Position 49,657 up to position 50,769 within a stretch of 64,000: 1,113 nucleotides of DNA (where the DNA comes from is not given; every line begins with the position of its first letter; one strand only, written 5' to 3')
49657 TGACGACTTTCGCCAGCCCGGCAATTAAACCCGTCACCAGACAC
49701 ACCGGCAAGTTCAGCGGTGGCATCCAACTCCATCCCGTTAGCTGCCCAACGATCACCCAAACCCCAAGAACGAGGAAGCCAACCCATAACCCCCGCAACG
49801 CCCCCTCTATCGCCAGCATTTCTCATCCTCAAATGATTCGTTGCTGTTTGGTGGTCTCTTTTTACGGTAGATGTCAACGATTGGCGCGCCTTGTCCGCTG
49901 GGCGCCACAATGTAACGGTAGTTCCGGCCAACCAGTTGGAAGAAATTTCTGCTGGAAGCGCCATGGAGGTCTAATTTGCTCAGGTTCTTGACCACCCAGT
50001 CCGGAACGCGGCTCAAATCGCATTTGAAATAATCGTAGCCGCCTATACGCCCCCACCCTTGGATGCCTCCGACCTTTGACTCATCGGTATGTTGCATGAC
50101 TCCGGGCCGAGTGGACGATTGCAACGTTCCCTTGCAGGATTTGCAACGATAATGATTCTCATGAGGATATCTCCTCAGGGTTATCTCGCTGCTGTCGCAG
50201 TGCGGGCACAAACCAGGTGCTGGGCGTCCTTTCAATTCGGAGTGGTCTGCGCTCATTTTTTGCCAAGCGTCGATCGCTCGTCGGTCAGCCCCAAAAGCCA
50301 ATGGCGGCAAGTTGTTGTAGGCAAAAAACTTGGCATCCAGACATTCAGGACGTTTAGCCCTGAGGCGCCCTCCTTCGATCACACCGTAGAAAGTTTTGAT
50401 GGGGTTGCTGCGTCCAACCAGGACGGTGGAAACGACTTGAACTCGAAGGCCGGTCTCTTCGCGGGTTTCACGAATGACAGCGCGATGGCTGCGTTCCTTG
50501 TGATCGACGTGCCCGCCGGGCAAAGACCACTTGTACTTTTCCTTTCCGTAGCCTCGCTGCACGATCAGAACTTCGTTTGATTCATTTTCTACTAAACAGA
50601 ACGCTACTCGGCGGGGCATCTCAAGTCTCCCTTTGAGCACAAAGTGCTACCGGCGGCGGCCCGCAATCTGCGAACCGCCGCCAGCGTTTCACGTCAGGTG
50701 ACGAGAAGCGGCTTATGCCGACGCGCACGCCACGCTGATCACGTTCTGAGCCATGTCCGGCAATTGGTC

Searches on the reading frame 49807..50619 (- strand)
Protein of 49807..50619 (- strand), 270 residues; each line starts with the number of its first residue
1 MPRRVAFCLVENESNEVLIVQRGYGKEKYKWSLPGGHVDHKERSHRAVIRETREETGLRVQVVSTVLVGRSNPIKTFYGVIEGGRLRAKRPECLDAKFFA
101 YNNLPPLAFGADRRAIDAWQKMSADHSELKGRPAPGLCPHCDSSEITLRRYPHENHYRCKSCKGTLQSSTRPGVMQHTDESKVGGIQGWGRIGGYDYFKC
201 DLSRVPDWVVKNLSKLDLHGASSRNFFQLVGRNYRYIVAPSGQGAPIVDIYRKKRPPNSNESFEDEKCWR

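Call 5: search_protein_families(library=pfam, proteins=[window:49807-50619:-], max_evalue=0.1)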
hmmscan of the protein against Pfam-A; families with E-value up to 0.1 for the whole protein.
window:49807-50619:- (270 aa): 7 families
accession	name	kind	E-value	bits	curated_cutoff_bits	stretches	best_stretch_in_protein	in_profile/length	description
PF00293.34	NUDIX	-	5e-16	59.4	21.1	1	1-116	1-130/134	NUDIX domain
PF17283.8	Zn_ribbon_SprT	-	0.0014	19.1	28.1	1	137-168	6-36/38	SprT-like zinc ribbon domain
PF12760.12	Zn_ribbon_IS1595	-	0.0038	17.6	25.4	1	137-163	20-44/46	Transposase zinc-ribbon domain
PF08271.17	Zn_Ribbon_TF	-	0.044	13.8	29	0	138-165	3-27/43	TFIIB zinc-binding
PF02701.20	Zn_ribbon_Dof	-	0.045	14.3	26.6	0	138-164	6-36/59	Dof domain, zinc finger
PF14354.12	Lar_restr_allev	-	0.072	13.8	28.6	1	138-171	6-40/58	Restriction alleviation protein Lar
PF24042.1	DUF7351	-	0.072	13.3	31.2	0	136-182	2-48/177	Domain of unknown function (DUF7351)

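Call 6: search_protein_families(library=padloc, proteins=[window:49807-50619:-], max_evalue=1)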
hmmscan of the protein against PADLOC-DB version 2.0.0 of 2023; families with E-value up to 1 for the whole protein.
window:49807-50619:- (270 aa): 1 family
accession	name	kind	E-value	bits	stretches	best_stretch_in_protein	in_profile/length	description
PDLC04899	PDC-S07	-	2.1e-11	41.6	1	5-65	9-69/135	-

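Call 7: search_protein_families(library=ncbifam, proteins=[window:49807-50619:-], max_evalue=1)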
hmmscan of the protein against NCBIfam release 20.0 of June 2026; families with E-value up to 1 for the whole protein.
window:49807-50619:- (270 aa): 28 families (the best 25 are shown)
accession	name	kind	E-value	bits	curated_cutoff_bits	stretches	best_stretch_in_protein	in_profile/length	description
TIGR00586.1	mutt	equivalog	1.8e-09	37.7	97.9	1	4-65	6-68/129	8-oxo-dGTP diphosphatase MutT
NF006530.0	PRK08999.1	equivalog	5.6e-09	35.5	245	1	5-66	8-70/315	Nudix family hydrolase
NF008044.0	PRK10776.1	equivalog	1.5e-08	34.5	148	1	4-65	5-67/130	8-oxo-dGTP diphosphatase MutT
NF041652.1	Nud_hyd_Dein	equivalog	2.1e-08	34.5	200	1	4-64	14-78/152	Nudix hydrolase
NF003787.0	PRK05379.1-4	equivalog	9.6e-08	31.4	449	1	12-61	216-265/346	bifunctional nicotinamide-nucleotide adenylyltransferase/Nudix hydroxylase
NF003786.0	PRK05379.1-2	equivalog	1.7e-07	30.8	397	1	13-77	227-289/354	bifunctional nicotinamide-nucleotide adenylyltransferase/Nudix hydroxylase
NF003788.0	PRK05379.1-5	equivalog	2.3e-06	27.2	354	1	12-69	221-276/351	bifunctional nicotinamide-nucleotide adenylyltransferase/Nudix hydroxylase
NF001938.0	PRK00714.1-5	equivalog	8e-06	25.3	116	1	10-60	20-76/172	RNA pyrophosphohydrolase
NF008736.0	PRK11762.1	equivalog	1.4e-05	24.7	169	1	12-61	57-106/186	ADP compounds hydrolase NudE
NF011963.0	PRK15434.1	subfamily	1.8e-05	24.5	146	1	9-66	23-80/159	GDP-mannose mannosyl hydrolase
NF001299.0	PRK00241.1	equivalog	2.7e-05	23.7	158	1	8-123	140-259/263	NAD(+) diphosphatase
NF007834.0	PRK10546.1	equivalog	4.4e-05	23.3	156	1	13-65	13-66/135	pyrimidine (deoxy)nucleoside triphosphate diphosphatase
NF003791.0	PRK05379.2-3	equivalog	4.7e-05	22.7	409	1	13-69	211-265/340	bifunctional nicotinamide-nucleotide adenylyltransferase/Nudix hydroxylase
NF001937.0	PRK00714.1-4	equivalog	6e-05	22.7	139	1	9-66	14-68/161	RNA pyrophosphohydrolase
NF003785.0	PRK05379.1-1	equivalog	0.00017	20.9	418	1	15-66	214-265/347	bifunctional nicotinamide-nucleotide adenylyltransferase/Nudix hydroxylase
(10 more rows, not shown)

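Call 8: search_protein_families(library=phrogs, proteins=[window:49807-50619:-], max_evalue=1)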
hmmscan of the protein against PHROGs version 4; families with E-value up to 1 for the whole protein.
window:49807-50619:- (270 aa): 12 families
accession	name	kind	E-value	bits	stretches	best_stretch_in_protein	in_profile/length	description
phrog_1198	-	other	1e-15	59.2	1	1-130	36-181/253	MutT/NUDIX hydrolase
phrog_1185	-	other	1.7e-08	35.3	1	14-62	169-212/301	nudix hydrolase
phrog_15528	-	head and packaging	6.6e-07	29.1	1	27-69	541-583/794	portal protein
phrog_25541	-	unknown function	7e-07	30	1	15-108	85-185/210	-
phrog_19657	-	other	3.9e-06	27.9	1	24-66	54-96/176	nudix hydrolase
phrog_10313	-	other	0.00016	22.5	1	12-66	20-75/159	nudix hydrolase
phrog_6216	-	unknown function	0.00024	21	1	8-105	6-99/545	-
phrog_5602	-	unknown function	0.00046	20.8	1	138-163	21-49/60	-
phrog_13972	-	DNA, RNA and nucleotide metabolism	0.016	16.3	1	134-166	38-70/75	DNA ligase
phrog_1474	-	unknown function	0.086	14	1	137-166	61-91/99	unknown function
phrog_1244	-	unknown function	0.36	11.2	1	132-172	105-149/157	-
phrog_403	-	DNA, RNA and nucleotide metabolism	0.53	10.1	1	137-177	266-312/321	DNA polymerase exonuclease subunit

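Call 9: find_homologous_proteins(query=window:49807-50619:-, max_evalue=0.001)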
Query window:49807-50619:- (270 aa): 272 proteins with E <= 0.001 among 1173 candidates; the best 120 are listed.
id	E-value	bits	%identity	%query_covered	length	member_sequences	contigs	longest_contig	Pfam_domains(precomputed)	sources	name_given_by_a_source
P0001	2.9e-187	639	100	100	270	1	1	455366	PF00293.35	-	-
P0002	8.1e-157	539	83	100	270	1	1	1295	PF17283.9,PF00293.35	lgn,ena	-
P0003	8.7e-152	522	83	98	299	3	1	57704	PF00293.35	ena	-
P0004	5.7e-150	516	82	98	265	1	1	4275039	PF00293.35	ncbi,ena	-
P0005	1.0e-148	512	81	98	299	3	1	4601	PF00293.35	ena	-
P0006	3.0e-148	511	82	97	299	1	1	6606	PF00293.35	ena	-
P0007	2.8e-144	498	78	98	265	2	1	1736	PF00293.35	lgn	-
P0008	7.1e-138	477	79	95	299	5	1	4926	PF00293.35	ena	-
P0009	5.3e-136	471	77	95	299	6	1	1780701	PF00293.35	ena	-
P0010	1.4e-127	443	73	95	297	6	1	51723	PF00293.35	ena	-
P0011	3.0e-126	439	71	97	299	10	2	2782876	PF00293.35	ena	-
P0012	1.1e-99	351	61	93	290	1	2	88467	PF00293.35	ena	-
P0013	2.1e-98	347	59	99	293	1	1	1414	PF00293.35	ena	-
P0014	6.4e-98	346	60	93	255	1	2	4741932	PF00293.35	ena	-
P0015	4.4e-97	343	60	94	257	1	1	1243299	PF00293.35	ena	-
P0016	7.2e-97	342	57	100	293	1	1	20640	PF00293.35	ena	-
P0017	1.5e-96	341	58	98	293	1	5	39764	PF00293.35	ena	-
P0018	8.9e-96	339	60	93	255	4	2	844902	PF00293.35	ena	-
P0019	1.5e-94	335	56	99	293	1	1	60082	PF00293.35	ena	-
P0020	2.9e-94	334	57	97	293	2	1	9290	PF00293.35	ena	-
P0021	8.6e-94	332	58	93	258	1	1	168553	PF00293.35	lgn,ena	-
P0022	2.5e-93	330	56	97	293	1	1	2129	PF00293.35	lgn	-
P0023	7.7e-93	329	60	94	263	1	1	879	PF00293.35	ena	-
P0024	8.0e-92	326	56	93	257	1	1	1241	PF00293.35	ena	-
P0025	4.3e-91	323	58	94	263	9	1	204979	PF00293.35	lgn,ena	-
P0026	1.5e-90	321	54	99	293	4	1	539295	PF00293.35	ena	-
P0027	2.1e-90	321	57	92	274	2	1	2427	PF00293.35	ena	-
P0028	7.5e-90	319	57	95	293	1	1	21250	PF00293.35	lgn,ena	-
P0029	6.6e-85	303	57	88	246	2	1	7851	PF00293.35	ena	-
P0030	1.2e-84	302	61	80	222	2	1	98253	PF00293.35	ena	-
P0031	2.5e-80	288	59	78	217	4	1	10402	PF00293.35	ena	-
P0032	9.2e-66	240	62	60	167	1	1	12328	PF00293.35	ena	-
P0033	4.1e-65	238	63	60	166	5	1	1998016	PF00293.35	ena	-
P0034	2.2e-64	236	64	60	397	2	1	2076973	PF00293.35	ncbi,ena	-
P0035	4.6e-64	235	60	64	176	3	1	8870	PF00293.35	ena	-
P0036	2.6e-63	232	60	63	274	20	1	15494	PF00293.35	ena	-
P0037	6.3e-63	231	59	62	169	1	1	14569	PF00293.35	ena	-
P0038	1.2e-62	230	58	63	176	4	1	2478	PF00293.35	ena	-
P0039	1.4e-62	230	61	60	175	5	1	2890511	PF00293.35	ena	-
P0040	2.5e-62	229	60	62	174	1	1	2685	PF00293.35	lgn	-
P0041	2.8e-62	229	59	60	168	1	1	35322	PF00293.35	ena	-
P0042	2.9e-62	229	62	60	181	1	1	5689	PF00293.35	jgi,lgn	-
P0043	3.5e-62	228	55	69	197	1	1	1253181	PF00293.35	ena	-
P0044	4.0e-62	228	52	69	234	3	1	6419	PF00293.35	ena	-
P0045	5.8e-62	228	62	60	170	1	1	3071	PF00293.35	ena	-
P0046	8.9e-62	227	60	60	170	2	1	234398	PF00293.35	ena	-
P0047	1.0e-61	227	57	62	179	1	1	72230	PF00293.35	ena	-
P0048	1.4e-61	226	58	64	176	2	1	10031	PF00293.35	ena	-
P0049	5.2e-61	224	62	60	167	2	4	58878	PF00293.35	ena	-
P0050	1.7e-60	223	56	63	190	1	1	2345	PF00293.35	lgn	-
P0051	1.8e-60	223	57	62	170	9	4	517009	PF00293.35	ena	-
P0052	2.5e-60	222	59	62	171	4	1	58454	PF00293.35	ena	-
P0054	4.5e-60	221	57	63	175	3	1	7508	PF00293.35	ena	-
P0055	4.9e-60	221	56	63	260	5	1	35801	PF00293.35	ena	-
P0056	9.0e-60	220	58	63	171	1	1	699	PF00293.35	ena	-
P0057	2.1e-59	219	57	60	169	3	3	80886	PF00293.35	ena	-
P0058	2.8e-59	219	57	63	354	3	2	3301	PF00293.35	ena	-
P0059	5.3e-59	218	60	61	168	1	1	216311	PF00293.35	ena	-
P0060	6.2e-59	218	56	62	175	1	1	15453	PF00293.35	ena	-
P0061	7.7e-59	217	59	62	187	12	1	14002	PF00293.35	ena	-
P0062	9.3e-59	217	60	61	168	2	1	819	PF00293.35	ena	-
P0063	1.1e-58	217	56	62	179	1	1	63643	PF00293.35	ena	-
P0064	1.4e-58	217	56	69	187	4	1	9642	PF00293.35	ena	-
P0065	1.9e-58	216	58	60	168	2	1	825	PF00293.35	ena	-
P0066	6.5e-58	214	56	63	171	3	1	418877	PF00293.35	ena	-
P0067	2.9e-57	212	59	61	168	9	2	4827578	PF00293.35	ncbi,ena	-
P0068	4.2e-57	212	55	63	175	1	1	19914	PF00293.35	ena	-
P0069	1.7e-56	210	58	61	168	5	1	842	PF00293.35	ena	-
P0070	2.6e-56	209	58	61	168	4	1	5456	PF00293.35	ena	-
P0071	3.9e-56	208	58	61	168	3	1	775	PF00293.35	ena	-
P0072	4.2e-56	208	55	63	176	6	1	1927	PF00293.35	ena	-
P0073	1.4e-55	207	39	94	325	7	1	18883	PF00293.35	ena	-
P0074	2.4e-55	206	57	60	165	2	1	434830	PF00293.35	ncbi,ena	-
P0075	2.6e-55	206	56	61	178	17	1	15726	PF00293.35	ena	-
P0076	3.7e-55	205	54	61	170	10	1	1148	PF00293.35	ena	-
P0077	9.4e-55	204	56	61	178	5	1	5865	PF00293.35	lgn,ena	-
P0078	9.9e-55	204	53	62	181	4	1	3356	PF00293.35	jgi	-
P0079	1.6e-54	203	56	61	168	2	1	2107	PF00293.35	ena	-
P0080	3.8e-54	202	54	63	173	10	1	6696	PF00293.35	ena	-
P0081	4.3e-53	199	56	60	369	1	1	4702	PF00293.35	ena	-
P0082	6.4e-53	198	41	97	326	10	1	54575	PF00293.35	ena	-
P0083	1.3e-52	197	58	61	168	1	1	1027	PF00293.35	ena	-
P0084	1.5e-52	197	57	61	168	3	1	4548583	PF00293.35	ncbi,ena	-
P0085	2.4e-52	196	57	61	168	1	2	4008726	PF00293.35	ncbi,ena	-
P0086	4.4e-52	195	57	61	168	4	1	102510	PF00293.35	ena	-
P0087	2.0e-51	193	56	60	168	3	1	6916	PF00293.35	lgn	-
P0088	3.9e-51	192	57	61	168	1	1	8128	PF00293.35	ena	-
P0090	4.5e-51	192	56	60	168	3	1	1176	PF00293.35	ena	-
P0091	4.8e-51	192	55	61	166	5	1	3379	PF00293.35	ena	-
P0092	8.3e-51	191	57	60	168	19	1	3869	PF00293.35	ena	-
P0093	8.4e-51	191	57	61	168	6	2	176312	PF00293.35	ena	-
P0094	1.3e-50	190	59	52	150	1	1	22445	PF00293.35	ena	-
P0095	1.5e-50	190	57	61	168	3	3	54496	PF00293.35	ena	-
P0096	1.9e-50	190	56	60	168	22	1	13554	PF00293.35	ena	-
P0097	3.1e-50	189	57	61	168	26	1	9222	PF00293.35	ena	-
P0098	4.4e-50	189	55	61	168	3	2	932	PF00293.35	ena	-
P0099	7.3e-50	188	40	94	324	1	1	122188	PF00293.35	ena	-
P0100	7.4e-50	188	57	61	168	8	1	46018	PF00293.35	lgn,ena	-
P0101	1.3e-49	187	55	61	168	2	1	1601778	PF00293.35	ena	-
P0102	1.9e-49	187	55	60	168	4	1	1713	PF00293.35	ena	-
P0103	2.1e-49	186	54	61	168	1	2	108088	PF00293.35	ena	-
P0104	2.5e-49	186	56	61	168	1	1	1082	PF00293.35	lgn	-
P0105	4.2e-49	185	56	60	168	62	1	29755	PF00293.35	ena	-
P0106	7.5e-49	185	55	61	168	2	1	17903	PF00293.35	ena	-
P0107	1.8e-48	183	54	61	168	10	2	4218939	PF00293.35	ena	-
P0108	2.2e-48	183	50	62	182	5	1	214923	PF00293.35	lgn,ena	-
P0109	2.4e-48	183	54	60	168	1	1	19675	PF00293.35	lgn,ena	-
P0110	2.8e-48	183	55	61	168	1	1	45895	PF00293.35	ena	-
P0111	3.0e-48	183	55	61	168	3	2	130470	PF00293.35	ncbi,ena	-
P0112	8.3e-48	181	54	61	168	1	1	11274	PF00293.35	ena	-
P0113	9.0e-48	181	54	61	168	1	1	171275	PF00293.35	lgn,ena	-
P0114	2.5e-47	180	54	61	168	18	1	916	PF00293.35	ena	-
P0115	2.8e-47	179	52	60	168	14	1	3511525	PF00293.35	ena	-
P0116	3.6e-47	179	54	61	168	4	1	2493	PF00293.35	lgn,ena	-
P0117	4.0e-47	179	54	61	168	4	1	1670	PF00293.35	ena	-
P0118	3.1e-46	176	53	61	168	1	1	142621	PF00293.35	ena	-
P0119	3.5e-46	176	55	61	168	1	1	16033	PF00293.35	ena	-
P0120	7.9e-46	175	53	61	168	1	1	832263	PF00293.35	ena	-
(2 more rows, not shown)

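Call 10: find_encoding_contigs(protein=P0004, flank=5000, max_places=3)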
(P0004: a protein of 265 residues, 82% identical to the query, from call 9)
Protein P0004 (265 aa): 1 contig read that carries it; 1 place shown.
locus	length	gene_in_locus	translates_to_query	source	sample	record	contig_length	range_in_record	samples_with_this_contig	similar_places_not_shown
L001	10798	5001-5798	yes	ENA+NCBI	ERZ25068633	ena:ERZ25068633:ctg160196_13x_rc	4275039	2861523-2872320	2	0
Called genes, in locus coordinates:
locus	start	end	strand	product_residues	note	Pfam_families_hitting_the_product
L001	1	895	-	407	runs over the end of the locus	PF02515:CoA_transf_3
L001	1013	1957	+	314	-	PF00294:PfkB, PF08543:Phos_pyr_kin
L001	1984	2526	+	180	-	-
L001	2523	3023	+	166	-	PF14803:Zn_ribbon_Nudix (weak), PF00293:NUDIX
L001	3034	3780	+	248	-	PF18912:DZR_2 (weak), PF00156:Pribosyltran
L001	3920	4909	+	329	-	PF14870:PSII_BNR (faint), PF25852:DUF6242_C (faint), PF02012:BNR (faint), PF15902:Sortilin-Vps10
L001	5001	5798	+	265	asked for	PF00293:NUDIX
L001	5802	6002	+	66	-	-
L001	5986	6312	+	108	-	-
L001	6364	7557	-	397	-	PF00682:HMGL-like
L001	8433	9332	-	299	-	PF00491:Arginase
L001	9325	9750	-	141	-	PF02675:AdoMet_dc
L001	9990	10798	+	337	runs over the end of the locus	PF00005:ABC_tran, PF13304:AAA_21 (faint)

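Call 11: find_encoding_contigs(protein=P0014, flank=5000, max_places=3)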
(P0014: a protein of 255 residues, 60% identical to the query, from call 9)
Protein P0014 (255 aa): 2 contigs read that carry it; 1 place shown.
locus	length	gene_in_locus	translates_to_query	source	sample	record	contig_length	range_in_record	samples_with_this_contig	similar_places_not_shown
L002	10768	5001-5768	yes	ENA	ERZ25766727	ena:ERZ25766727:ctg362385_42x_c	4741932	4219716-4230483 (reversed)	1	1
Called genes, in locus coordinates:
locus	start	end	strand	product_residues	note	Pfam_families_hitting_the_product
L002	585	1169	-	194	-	-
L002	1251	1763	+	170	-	PF00293:NUDIX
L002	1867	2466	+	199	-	-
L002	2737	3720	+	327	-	PF25852:DUF6242_C (weak), PF14870:PSII_BNR (faint), PF13810:DUF4185 (faint), PF02012:BNR (faint), PF15902:Sortilin-Vps10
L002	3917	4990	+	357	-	PF02771:Acyl-CoA_dh_N (weak), PF00441:Acyl-CoA_dh_1 (weak), PF08028:Acyl-CoA_dh_2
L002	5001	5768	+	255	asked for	PF00293:NUDIX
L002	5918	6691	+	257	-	-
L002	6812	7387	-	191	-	-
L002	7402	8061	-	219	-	-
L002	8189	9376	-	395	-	PF00682:HMGL-like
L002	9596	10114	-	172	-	PF16694:Cytochrome_P460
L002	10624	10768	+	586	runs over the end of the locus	PF13667:ThiC-associated, PF01964:ThiC_Rad_SAM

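Call 29: search_solved_structures(query=P0001, max_evalue=0.001, show_alignments=2)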
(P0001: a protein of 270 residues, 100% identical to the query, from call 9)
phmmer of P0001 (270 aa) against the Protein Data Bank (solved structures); distinct sequences matched with E-value up to 0.001: 17.
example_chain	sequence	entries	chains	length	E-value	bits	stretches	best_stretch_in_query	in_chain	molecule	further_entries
3smd_A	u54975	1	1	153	7.6e-08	35.2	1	8-109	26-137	MutT/NUDIX family protein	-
4dyw_A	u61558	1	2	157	5e-07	32.5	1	15-65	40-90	MutT/NUDIX family protein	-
3id9_A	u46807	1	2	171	5.4e-07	32.4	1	4-66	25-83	MutT/NUDIX family protein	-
3hhj_A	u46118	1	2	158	9e-06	28.4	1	6-65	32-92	Mutator mutT protein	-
2fml_A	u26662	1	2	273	1.2e-05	28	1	11-60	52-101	MutT/nudix family protein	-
2b06_A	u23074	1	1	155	1.2e-05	28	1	7-71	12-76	MutT/nudix family protein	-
3o8s_A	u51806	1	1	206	2.1e-05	27.2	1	15-112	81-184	ADP-ribose pyrophosphatase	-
3grn_A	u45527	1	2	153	8.1e-05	25.3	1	6-60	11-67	MutT related protein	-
1mut_A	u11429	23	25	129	8.2e-05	25.2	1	4-62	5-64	NUCLEOSIDE TRIPHOSPHATE PYROPHOSPHOHYDROLASE | Mutator mutT protein | 7,8-dihydro-8-oxoguanine-triphosphatase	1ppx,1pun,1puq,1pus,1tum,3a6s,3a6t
3cng_A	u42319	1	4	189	0.00012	24.8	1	2-68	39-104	NUDIX hydrolase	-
1sjy_A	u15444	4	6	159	0.00013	24.5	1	4-64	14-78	MutT/nudix family protein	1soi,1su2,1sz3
3gg6_A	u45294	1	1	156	0.00047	22.7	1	8-105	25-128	Nucleoside diphosphate-linked moiety X motif 18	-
4zb3_A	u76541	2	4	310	0.0005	22.7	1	9-67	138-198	Nudix hydrolase 7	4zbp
6fl4_A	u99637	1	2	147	0.00066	22.3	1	4-68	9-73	Nudix hydrolase 1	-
5gp0_E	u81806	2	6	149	0.00069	22.2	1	4-68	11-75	Nudix hydrolase 1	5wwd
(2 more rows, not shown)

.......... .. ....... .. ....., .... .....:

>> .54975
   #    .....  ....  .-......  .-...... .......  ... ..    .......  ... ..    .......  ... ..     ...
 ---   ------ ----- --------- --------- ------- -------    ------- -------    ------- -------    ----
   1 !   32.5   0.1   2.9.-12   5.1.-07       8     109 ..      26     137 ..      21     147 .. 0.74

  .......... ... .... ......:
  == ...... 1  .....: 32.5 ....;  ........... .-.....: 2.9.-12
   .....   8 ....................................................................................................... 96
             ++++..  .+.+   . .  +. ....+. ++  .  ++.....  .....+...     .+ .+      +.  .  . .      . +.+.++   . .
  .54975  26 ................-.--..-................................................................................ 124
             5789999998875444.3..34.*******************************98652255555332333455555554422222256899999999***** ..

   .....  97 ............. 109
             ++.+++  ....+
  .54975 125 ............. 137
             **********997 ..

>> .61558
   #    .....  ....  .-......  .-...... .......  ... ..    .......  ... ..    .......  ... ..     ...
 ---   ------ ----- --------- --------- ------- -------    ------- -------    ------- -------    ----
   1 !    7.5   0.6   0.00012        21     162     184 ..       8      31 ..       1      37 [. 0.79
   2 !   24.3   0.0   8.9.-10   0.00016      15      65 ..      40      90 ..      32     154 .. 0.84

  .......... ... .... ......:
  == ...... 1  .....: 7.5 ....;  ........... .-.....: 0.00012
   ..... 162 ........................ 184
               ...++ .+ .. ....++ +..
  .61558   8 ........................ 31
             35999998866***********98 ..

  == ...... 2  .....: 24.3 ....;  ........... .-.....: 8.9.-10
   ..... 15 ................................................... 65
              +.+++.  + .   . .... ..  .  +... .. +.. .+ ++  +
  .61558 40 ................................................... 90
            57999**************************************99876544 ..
